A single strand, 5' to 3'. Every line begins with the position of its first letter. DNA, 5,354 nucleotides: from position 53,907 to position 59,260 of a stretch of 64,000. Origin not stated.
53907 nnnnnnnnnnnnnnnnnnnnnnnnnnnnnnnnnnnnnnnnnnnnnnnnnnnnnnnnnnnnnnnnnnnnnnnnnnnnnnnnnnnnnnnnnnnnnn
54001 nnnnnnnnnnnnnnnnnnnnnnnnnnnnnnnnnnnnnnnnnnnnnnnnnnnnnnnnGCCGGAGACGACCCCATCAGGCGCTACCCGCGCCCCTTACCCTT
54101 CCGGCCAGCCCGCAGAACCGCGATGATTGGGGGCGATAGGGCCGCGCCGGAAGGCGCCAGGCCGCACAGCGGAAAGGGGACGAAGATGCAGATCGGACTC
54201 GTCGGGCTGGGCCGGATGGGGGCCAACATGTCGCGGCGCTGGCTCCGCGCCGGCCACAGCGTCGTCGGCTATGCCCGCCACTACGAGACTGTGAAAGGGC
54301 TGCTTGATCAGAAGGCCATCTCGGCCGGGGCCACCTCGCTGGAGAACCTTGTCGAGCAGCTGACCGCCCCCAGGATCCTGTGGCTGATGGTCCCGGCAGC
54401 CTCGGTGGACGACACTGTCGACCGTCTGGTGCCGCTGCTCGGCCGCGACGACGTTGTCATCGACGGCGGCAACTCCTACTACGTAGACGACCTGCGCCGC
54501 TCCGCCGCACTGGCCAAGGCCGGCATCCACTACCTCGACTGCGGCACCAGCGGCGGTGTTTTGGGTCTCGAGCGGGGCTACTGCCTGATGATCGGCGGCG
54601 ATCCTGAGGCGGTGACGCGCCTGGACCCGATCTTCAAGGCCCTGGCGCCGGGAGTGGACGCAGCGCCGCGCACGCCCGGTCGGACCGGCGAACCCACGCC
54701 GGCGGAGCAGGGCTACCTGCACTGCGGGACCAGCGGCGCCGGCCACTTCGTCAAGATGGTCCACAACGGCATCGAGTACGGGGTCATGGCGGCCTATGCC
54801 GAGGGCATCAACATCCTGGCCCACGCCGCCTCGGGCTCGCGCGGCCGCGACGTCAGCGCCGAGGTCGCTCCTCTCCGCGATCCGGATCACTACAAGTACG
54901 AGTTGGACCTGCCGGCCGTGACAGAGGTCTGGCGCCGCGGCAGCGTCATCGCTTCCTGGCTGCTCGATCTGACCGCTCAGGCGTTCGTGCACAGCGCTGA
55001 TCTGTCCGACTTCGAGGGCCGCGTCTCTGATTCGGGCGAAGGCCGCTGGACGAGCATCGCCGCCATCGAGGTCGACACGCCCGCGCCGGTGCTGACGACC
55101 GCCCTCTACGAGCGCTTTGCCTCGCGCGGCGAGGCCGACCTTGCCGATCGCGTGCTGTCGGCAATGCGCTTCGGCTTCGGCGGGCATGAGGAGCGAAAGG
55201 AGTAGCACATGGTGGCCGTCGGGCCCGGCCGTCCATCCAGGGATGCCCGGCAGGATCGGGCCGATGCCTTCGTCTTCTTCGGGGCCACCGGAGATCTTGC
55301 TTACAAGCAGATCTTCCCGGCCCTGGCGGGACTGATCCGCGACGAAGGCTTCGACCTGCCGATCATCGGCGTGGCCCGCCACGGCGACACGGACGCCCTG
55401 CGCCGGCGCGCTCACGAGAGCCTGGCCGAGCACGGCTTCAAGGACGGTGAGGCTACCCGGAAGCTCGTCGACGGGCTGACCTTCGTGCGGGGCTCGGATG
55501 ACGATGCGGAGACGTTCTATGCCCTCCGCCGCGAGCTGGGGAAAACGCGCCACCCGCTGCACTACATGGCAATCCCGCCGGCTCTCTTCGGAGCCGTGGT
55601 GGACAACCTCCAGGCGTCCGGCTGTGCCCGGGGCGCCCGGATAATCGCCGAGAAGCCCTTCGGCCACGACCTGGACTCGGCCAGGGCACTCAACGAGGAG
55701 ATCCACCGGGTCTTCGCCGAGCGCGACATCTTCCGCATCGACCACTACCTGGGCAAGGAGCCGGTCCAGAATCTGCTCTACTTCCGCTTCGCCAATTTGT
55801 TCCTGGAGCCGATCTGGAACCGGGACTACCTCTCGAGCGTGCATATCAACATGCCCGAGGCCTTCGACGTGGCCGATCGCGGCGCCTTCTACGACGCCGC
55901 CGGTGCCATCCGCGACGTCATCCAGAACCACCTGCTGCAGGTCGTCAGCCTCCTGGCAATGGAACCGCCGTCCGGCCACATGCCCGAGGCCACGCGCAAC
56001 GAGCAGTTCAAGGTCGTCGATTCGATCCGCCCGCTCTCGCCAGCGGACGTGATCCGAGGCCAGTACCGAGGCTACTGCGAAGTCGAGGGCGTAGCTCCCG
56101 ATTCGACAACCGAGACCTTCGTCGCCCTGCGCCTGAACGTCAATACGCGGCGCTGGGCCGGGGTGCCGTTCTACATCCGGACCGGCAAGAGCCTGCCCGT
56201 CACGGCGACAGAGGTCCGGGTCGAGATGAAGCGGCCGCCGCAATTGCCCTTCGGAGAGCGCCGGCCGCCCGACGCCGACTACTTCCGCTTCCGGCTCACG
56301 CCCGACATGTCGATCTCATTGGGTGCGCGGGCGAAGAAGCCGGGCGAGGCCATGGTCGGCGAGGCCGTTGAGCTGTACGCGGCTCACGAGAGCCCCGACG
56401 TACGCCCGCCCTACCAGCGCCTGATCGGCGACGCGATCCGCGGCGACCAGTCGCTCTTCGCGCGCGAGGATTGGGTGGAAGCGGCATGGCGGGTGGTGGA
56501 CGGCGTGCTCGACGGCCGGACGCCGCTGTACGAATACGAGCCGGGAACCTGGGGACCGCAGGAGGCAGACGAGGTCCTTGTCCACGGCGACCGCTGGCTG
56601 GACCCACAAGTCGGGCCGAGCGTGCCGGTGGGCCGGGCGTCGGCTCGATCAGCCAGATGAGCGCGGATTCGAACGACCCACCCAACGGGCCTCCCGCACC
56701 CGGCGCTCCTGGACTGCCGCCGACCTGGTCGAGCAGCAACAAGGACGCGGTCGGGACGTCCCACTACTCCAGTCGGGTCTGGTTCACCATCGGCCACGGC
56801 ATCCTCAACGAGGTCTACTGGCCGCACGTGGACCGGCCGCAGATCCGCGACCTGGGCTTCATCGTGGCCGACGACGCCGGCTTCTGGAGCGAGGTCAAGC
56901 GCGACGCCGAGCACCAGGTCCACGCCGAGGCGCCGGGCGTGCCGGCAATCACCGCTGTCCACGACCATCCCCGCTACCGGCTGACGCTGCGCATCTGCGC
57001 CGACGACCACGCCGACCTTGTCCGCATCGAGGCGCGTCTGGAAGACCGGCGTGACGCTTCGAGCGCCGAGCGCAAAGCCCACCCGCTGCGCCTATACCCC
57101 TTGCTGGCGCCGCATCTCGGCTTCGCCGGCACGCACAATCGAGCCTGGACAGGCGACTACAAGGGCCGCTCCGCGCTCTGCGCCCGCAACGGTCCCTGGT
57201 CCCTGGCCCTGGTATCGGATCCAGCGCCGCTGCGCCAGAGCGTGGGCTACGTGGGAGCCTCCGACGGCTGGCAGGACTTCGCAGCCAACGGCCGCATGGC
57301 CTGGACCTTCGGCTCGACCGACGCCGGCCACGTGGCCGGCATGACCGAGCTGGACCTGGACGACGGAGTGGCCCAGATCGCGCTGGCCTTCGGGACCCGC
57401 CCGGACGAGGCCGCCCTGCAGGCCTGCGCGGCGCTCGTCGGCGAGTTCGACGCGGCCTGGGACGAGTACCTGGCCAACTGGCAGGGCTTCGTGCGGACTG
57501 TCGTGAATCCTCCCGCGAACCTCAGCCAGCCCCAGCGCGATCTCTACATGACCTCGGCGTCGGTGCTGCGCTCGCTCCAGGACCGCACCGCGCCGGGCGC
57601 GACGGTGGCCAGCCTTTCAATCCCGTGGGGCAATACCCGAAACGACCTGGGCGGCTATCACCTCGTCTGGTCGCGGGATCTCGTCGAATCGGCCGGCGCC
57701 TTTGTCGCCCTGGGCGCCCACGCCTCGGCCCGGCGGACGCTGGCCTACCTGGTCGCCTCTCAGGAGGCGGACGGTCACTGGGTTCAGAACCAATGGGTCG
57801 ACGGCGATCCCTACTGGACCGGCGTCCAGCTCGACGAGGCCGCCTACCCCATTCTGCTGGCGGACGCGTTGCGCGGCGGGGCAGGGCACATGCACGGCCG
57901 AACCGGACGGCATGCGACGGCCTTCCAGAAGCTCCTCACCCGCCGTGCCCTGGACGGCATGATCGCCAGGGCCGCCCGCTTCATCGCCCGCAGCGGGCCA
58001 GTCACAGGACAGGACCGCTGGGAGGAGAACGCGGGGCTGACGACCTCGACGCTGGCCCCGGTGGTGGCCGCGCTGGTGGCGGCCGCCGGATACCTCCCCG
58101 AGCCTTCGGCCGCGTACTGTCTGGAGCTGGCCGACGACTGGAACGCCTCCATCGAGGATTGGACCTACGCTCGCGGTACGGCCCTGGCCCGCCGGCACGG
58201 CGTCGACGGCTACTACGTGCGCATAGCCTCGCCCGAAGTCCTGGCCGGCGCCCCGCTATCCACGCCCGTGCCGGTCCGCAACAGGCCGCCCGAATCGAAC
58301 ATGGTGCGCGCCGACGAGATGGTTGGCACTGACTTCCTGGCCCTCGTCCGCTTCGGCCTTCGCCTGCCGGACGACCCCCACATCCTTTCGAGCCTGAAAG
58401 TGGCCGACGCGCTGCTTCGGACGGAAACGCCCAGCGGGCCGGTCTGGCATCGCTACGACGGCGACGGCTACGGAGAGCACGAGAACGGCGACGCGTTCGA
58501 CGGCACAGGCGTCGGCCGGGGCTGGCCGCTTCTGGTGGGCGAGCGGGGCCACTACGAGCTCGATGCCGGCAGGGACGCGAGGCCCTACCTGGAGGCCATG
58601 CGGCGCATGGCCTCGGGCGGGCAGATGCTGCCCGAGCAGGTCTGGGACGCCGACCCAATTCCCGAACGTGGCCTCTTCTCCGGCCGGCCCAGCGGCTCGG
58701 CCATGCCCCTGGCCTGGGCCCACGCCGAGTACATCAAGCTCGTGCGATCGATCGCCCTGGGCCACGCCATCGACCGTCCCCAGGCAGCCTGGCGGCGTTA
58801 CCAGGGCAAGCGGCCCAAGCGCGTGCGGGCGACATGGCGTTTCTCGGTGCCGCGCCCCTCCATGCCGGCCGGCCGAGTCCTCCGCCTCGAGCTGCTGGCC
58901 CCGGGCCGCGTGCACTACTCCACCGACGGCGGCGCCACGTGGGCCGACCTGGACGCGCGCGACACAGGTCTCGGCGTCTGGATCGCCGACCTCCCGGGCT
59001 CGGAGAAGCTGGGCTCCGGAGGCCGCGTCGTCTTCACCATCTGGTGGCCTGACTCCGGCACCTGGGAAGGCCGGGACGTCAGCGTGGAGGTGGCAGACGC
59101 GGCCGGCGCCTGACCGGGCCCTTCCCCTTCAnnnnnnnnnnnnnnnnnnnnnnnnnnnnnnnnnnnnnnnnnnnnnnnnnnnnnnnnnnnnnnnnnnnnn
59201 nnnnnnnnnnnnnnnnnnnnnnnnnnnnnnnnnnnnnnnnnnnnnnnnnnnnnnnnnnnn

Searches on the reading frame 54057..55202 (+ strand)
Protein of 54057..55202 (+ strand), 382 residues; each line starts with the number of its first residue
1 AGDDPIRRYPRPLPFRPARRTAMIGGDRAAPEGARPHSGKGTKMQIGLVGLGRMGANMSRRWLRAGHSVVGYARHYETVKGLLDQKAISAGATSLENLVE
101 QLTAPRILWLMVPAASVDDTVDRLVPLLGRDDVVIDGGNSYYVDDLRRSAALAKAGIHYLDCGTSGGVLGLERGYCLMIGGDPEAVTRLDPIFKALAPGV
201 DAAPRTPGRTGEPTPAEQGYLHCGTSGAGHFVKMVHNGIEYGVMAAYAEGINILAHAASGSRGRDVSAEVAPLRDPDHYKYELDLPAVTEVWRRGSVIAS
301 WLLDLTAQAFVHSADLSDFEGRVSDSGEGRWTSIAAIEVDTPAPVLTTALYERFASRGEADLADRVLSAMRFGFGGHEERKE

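Call 57: search_protein_families(library=pfam, proteins=[window:54057-55202:+], max_evalue=0.00001)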
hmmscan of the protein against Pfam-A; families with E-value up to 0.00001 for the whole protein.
window:54057-55202:+ (382 aa): 3 families
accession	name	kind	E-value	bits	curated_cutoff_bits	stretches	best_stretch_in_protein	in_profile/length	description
PF03446.21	NAD_binding_2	-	1.7e-35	122.8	21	1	45-198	1-154/161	NAD binding domain of 6-phosphogluconate dehydrogenase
PF00393.24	6PGD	-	2.8e-20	73.3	27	1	229-258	1-30/290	6-phosphogluconate dehydrogenase, C-terminal domain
PF03807.23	F420_oxidored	-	6e-07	30.4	21.6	1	45-137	1-91/94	NADP oxidoreductase coenzyme F420-dependent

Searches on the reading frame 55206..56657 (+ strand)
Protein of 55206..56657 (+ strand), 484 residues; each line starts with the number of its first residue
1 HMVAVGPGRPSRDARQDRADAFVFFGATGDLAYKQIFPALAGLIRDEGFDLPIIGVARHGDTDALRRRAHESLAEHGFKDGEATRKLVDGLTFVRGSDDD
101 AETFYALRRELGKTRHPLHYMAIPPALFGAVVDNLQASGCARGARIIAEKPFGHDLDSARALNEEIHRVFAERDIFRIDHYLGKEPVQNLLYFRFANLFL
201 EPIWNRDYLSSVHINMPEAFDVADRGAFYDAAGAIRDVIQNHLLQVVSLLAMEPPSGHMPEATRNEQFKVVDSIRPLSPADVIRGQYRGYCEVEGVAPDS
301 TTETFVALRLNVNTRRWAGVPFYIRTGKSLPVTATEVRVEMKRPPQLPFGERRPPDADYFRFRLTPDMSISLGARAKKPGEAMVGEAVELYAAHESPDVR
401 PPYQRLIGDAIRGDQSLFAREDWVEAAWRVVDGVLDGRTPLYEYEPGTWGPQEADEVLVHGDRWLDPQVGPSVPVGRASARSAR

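Call 57: search_protein_families(library=pfam, proteins=[window:55206-56657:+], max_evalue=0.00001)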
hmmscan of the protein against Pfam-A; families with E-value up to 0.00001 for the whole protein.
window:55206-56657:+ (484 aa): 2 families
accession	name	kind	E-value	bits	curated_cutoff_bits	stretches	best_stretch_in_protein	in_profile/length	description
PF02781.21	G6PD_C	-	5.1e-86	288.8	27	1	192-460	2-290/296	Glucose-6-phosphate dehydrogenase, C-terminal domain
PF00479.28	G6PD_N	-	7e-44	151.1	22.1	1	23-189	1-183/183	Glucose-6-phosphate dehydrogenase, NAD binding domain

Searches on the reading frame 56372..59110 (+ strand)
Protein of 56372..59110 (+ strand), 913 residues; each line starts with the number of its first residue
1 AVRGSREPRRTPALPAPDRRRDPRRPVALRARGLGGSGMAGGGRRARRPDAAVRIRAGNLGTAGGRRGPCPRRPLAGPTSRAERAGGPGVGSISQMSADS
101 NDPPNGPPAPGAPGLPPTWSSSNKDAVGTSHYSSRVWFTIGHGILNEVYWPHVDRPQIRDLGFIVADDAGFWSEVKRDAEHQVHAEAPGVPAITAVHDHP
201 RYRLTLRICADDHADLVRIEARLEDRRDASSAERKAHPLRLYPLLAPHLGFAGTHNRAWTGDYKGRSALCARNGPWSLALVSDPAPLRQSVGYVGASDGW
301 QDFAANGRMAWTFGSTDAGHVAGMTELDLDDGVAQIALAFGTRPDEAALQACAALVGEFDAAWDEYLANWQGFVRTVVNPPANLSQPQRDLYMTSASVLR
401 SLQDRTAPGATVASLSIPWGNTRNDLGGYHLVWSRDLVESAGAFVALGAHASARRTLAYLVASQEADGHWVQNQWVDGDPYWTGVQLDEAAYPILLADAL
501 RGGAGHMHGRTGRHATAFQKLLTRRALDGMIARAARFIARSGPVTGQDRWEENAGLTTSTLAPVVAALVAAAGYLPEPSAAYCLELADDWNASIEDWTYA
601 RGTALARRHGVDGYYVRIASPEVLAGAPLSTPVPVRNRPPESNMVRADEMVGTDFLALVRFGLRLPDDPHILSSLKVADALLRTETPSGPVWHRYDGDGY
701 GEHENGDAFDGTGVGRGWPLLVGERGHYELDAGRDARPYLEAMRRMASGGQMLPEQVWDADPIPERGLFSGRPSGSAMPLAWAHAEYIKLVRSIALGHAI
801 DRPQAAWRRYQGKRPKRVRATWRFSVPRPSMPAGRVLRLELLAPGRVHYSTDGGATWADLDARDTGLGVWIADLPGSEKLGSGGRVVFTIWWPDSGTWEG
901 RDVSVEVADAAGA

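Call 57: search_protein_families(library=pfam, proteins=[window:56372-59110:+], max_evalue=0.00001)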
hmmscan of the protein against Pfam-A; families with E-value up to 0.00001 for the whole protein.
window:56372-59110:+ (913 aa): 2 families
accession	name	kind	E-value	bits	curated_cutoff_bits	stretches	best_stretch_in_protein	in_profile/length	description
PF09137.17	Glucodextran_N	-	5.7e-80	269.1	24.1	1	109-374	1-262/263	Glucodextranase, domain N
PF00723.27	Glyco_hydro_15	-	2e-23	83.5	22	2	468-791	105-426/427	Glycosyl hydrolases family 15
